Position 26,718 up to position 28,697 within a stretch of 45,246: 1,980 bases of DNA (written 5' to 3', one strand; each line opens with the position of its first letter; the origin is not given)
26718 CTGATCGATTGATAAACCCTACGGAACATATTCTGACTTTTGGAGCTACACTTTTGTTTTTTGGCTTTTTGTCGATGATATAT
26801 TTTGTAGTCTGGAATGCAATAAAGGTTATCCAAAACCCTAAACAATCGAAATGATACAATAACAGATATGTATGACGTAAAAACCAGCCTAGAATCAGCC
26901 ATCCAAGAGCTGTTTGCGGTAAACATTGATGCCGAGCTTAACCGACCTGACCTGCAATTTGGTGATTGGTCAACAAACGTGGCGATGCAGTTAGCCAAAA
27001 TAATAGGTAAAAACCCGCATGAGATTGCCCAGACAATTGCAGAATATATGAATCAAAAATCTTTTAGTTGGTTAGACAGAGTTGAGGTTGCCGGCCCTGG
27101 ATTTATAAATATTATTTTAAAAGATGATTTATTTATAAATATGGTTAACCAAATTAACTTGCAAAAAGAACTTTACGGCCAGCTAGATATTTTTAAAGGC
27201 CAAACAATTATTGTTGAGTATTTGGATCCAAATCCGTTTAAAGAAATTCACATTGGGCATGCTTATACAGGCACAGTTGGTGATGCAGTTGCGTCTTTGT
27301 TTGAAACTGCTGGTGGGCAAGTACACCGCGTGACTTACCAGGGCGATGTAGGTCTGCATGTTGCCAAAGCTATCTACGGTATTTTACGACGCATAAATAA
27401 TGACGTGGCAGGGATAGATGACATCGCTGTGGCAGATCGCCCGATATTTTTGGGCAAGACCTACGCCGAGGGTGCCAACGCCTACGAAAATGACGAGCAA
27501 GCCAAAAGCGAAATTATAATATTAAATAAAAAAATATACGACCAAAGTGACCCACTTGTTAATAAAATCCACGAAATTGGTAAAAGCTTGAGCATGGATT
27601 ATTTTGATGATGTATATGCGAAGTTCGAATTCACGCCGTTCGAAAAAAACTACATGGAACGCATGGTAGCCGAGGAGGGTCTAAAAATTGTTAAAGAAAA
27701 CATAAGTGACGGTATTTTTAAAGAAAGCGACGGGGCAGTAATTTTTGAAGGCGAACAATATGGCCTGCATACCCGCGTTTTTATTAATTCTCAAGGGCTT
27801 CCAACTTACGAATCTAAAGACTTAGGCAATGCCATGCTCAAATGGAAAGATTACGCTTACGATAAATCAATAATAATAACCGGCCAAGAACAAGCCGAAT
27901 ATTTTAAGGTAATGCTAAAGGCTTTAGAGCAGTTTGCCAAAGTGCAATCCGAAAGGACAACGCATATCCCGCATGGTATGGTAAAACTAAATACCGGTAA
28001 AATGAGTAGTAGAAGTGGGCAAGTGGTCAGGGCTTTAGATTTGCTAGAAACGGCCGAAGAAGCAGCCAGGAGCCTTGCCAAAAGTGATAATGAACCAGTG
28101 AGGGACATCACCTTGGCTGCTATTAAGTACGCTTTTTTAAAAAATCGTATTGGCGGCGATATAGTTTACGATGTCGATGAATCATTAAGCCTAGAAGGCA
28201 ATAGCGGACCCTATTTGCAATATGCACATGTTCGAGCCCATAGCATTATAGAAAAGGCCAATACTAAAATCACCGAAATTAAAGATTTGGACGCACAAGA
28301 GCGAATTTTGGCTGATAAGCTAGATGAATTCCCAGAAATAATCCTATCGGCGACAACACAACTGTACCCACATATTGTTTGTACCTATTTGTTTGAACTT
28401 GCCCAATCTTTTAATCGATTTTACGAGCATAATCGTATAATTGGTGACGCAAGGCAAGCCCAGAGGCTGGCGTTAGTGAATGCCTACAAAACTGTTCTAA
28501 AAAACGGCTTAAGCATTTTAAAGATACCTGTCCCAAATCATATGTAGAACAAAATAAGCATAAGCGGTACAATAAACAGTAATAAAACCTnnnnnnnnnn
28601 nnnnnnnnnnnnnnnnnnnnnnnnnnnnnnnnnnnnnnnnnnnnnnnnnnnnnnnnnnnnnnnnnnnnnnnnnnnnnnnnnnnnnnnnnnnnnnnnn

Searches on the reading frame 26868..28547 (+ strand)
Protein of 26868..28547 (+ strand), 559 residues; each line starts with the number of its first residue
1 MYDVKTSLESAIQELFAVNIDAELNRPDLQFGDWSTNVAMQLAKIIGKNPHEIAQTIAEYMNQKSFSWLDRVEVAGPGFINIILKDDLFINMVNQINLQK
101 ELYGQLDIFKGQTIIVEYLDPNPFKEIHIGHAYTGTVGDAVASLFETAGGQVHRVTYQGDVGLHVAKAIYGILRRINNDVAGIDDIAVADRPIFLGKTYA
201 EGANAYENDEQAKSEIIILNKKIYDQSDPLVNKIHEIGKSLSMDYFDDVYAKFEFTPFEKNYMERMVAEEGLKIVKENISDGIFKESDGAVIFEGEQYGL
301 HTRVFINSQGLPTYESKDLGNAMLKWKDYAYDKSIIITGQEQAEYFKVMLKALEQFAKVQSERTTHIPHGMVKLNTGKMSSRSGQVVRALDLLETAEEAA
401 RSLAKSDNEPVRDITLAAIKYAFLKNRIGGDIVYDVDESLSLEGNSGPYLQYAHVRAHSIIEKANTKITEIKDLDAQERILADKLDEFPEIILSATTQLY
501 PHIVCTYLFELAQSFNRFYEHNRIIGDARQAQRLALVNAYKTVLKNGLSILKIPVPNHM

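Call 17: search_protein_families(library=ncbifam, max_evalue=0.00001, proteins=[window:26868-28547:+])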
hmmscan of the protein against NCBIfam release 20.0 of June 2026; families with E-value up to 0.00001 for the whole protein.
window:26868-28547:+ (559 aa): 4 families
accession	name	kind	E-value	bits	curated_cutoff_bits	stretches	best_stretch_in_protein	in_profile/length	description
TIGR00456.1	argS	equivalog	1.9e-102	343.5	261.65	1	7-559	8-569/569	arginine--tRNA ligase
NF002447.0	PRK01611.3-4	equivalog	5.4e-68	229.9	460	2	299-559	327-613/613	arginine--tRNA ligase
NF002446.0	PRK01611.3-3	equivalog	2.3e-67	227.7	399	2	304-559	368-636/636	arginine--tRNA ligase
NF045898.1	ArgS_rel_codon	equivalog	5.1e-30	105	340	2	23-160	32-157/327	ArgS-related anticodon-binding protein NrtL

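Call 24: find_related_loci(query=window:26868-28544:+, collection=genome_contigs, flank=10000)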
Query window:26868-28544:+ (559 aa) in genome_contigs; peptide patterns used: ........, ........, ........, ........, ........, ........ (x = any residue, [..] = any of these).
185 stretches matched a pattern; 135 encode a relative of the query (tblastn E <= 1e-3); the best 80 are kept; 80 distinct loci.
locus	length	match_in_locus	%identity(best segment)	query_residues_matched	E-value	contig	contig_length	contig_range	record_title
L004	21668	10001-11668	50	3-559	1e-179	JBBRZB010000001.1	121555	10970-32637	MAG: Candidatus Saccharimonadales bacterium isolate metawrap_la5_19 metawrap_la5_19_K_1189514_L_121555_cov_16.9984, whol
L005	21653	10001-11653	51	3-559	1e-178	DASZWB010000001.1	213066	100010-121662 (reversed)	MAG TPA_asm: Candidatus Saccharimonadales bacterium isolate SMAG_U6146 k141_403142, whole genome shotgun sequence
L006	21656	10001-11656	50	1-559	4e-176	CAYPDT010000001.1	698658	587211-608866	MAG TPA_asm: uncultured Candidatus Saccharibacteria bacterium isolate SRP170004_co1_264 genome assembly, contig: NODE_6_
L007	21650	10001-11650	48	3-559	4e-175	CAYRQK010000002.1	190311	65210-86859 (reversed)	MAG TPA_asm: uncultured Candidatus Saccharibacteria bacterium isolate SRP193066_co1_229 genome assembly, contig: NODE_10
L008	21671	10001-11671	49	1-559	3e-174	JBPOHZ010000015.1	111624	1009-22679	MAG: Candidatus Saccharimonadota bacterium isolate MAG_475 c_000000413967, whole genome shotgun sequence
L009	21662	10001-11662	49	3-559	1e-173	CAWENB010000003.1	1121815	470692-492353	MAG: Candidatus Saccharimonadia bacterium isolate MFD02248.bin.2.138 genome assembly, contig: contig_50194, whole genome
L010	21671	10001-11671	49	1-559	2e-173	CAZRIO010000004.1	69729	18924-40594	MAG TPA_asm: uncultured Candidatus Saccharibacteria bacterium isolate SRP200132_co1_783 genome assembly, contig: NODE_52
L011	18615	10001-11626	49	15-559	4e-173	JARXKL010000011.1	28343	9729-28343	MAG: Patescibacteria group bacterium isolate bin04 NODE_454_length_28343_cov_17.642145, whole genome shotgun sequence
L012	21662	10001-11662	49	3-559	3e-173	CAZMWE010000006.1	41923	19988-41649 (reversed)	MAG TPA_asm: uncultured Candidatus Saccharibacteria bacterium isolate binchicken_co54_327 genome assembly, contig: NODE_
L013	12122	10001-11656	49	4-559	1e-172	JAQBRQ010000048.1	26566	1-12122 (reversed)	MAG: Candidatus Saccharibacteria bacterium isolate RYN_405 scaffold_2335495, whole genome shotgun sequence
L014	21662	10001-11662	48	3-559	6e-172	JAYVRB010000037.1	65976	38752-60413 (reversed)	MAG: bacterium isolate GL72_UP_metabinner_32 GL72_UP_metabinner_32_36, whole genome shotgun sequence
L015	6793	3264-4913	49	3-559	9e-173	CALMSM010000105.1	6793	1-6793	MAG TPA_asm: uncultured Candidatus Saccharibacteria bacterium isolate SRR6158316_bin.85_CONCOCT_v1.1_MAG genome assembly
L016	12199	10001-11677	48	1-559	1e-171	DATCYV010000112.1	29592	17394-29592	MAG TPA_asm: Candidatus Saccharimonadales bacterium isolate SMAG_U53 k141_1010442, whole genome shotgun sequence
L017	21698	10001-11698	49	4-559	3e-171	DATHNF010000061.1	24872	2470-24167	MAG TPA_asm: Verrucomicrobiia bacterium isolate SMAG_U12651 k141_2308577, whole genome shotgun sequence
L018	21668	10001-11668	48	3-559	4e-171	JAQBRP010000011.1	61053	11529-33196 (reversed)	MAG: Candidatus Saccharibacteria bacterium isolate RYN_403 scaffold_4006385, whole genome shotgun sequence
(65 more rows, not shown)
